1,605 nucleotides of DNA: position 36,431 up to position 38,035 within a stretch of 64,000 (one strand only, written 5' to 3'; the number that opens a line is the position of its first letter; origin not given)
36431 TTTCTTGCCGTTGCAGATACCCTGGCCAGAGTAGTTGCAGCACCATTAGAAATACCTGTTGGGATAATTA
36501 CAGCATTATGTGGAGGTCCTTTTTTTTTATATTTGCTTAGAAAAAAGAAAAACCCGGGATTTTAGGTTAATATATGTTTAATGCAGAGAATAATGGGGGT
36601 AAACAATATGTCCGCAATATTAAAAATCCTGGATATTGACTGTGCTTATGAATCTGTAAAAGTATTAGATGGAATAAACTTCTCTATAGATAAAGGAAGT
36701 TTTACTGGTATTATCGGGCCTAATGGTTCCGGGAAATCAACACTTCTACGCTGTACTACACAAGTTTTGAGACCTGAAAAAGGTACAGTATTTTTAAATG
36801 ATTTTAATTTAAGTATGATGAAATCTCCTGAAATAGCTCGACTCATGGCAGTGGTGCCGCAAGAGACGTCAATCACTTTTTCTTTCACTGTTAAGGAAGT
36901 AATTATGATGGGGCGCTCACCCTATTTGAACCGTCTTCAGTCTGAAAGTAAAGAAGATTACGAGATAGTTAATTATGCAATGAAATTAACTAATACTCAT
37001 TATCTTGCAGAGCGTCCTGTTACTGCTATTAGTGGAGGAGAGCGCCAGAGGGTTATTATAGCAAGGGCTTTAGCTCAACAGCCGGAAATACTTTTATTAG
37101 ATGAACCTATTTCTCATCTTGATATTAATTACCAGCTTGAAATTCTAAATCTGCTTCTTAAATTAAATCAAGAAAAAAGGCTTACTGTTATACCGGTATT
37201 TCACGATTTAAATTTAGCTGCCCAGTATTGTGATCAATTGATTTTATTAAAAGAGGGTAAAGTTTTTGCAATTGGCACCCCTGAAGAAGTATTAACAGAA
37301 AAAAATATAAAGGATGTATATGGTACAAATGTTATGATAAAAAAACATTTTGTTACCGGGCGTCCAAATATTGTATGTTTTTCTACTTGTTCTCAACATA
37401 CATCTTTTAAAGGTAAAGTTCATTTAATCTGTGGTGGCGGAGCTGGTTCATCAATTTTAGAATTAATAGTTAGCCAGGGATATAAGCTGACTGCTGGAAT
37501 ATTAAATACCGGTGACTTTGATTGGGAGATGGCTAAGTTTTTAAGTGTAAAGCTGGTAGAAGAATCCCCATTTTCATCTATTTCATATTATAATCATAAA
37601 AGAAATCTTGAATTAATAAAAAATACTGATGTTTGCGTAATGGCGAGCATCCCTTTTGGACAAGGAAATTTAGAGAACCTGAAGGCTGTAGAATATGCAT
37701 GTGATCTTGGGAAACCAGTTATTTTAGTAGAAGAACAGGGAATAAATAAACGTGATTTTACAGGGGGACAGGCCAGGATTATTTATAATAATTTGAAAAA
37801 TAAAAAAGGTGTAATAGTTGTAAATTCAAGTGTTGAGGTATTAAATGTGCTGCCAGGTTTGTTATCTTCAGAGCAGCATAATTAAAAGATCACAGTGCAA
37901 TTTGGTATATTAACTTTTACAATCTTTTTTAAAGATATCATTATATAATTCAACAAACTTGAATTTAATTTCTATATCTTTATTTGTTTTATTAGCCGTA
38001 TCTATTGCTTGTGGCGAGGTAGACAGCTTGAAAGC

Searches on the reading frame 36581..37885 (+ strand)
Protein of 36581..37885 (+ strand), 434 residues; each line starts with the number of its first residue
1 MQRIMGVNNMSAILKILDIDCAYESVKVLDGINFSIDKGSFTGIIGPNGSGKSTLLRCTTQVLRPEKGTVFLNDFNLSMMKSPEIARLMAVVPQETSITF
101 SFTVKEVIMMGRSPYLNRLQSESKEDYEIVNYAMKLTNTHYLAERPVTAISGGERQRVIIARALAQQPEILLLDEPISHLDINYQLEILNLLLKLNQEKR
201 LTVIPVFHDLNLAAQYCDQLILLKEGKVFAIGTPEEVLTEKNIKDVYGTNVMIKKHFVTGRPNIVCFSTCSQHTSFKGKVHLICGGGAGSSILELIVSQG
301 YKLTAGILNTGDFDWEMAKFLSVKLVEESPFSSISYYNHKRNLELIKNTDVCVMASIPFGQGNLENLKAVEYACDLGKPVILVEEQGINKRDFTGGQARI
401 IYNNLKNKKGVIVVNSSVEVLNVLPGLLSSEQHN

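Call 60: search_protein_families(library=pfam, proteins=[window:36581-37885:+], max_evalue=0.01)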
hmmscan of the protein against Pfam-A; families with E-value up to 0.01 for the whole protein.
window:36581-37885:+ (434 aa): 5 families
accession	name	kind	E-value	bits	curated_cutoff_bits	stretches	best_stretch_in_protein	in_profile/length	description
PF00005.33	ABC_tran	-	6.1e-32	111.5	25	1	29-177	1-136/137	ABC transporter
PF13304.12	AAA_21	-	3.8e-08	34.2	27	1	41-58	1-18/304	AAA domain, putative AbiEii toxin, Type IV TA system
PF13555.12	AAA_29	-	2.8e-06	27.4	27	1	31-71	14-53/61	P-loop containing region of AAA domain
PF13476.12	AAA_23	-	4.2e-06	28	27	1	32-107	15-84/201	AAA domain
PF02463.25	SMC_N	-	4.2e-06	26.8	40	1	39-207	24-198/220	RecF/RecN/SMC N terminal domain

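Call 61: search_protein_families(library=ncbifam, proteins=[window:36581-37885:+], max_evalue=0.00001)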
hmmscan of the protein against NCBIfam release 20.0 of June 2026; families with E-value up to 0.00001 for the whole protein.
window:36581-37885:+ (434 aa): 187 families (the best 25 are shown)
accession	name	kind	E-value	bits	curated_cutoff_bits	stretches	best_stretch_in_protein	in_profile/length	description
NF007082.0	PRK09536.1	equivalog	1.7e-97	327.1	537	1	13-359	3-349/402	corrinoid ABC transporter ATPase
NF010068.0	PRK13548.1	equivalog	1.4e-78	263.6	261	1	11-265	3-258/261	heme ABC transporter ATP-binding protein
TIGR03873.1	F420-0_ABC_ATP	hypoth_equivalog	6.2e-77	258.3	372.4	1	15-265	3-252/256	putative F420-0 ABC transporter ATP-binding protein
NF008409.0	PRK11231.1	equivalog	2.3e-74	250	375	1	14-265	3-253/255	Fe(3+) dicitrate ABC transporter ATP-binding protein FecE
NF007606.0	PRK10253.1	equivalog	6.2e-60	202.8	497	1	15-267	9-261/266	iron-enterobactin ABC transporter ATP-binding protein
NF007863.0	PRK10575.1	equivalog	1.9e-57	194.5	433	1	16-262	14-260/265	Fe3+-hydroxamate ABC transporter ATP-binding protein FhuC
NF052485.1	sider_ATP_EitC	equivalog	1.2e-56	191.9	485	1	27-260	16-245/251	siderophore ABC transporter ATP-binding protein EitC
NF053840.1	MnTportMntADein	equivalog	1.7e-50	171.8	400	1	14-253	2-235/240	manganese ABC transporter ATP-binding protein MntA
TIGR02315.1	ABC_phnC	equivalog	2e-48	164.9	266.1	1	13-248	1-243/243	phosphonate ABC transporter ATP-binding protein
NF010067.0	PRK13547.1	equivalog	2.9e-47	161.2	374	1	16-254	4-259/272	heme ABC transporter ATP-binding protein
TIGR04521.1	ECF_ATPase_2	equivalog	2.4e-43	148.2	330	1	26-243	18-238/279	energy-coupling factor transporter ATPase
TIGR04520.1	ECF_ATPase_1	equivalog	1.4e-42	146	315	1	18-242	5-228/269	energy-coupling factor transporter ATPase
TIGR01188.1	drrA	subfamily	1.1e-41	143.1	312.45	1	23-239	3-213/302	daunorubicin resistance ABC transporter, ATP-binding protein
NF040873.1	AztA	equivalog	2.2e-41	141.5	220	1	22-220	1-189/191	zinc ABC transporter ATP-binding protein AztA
TIGR03771.1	anch_rpt_ABC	equivalog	3.1e-41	141.5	268.8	1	34-246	1-208/223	anchored repeat-type ABC transporter ATP-binding subunit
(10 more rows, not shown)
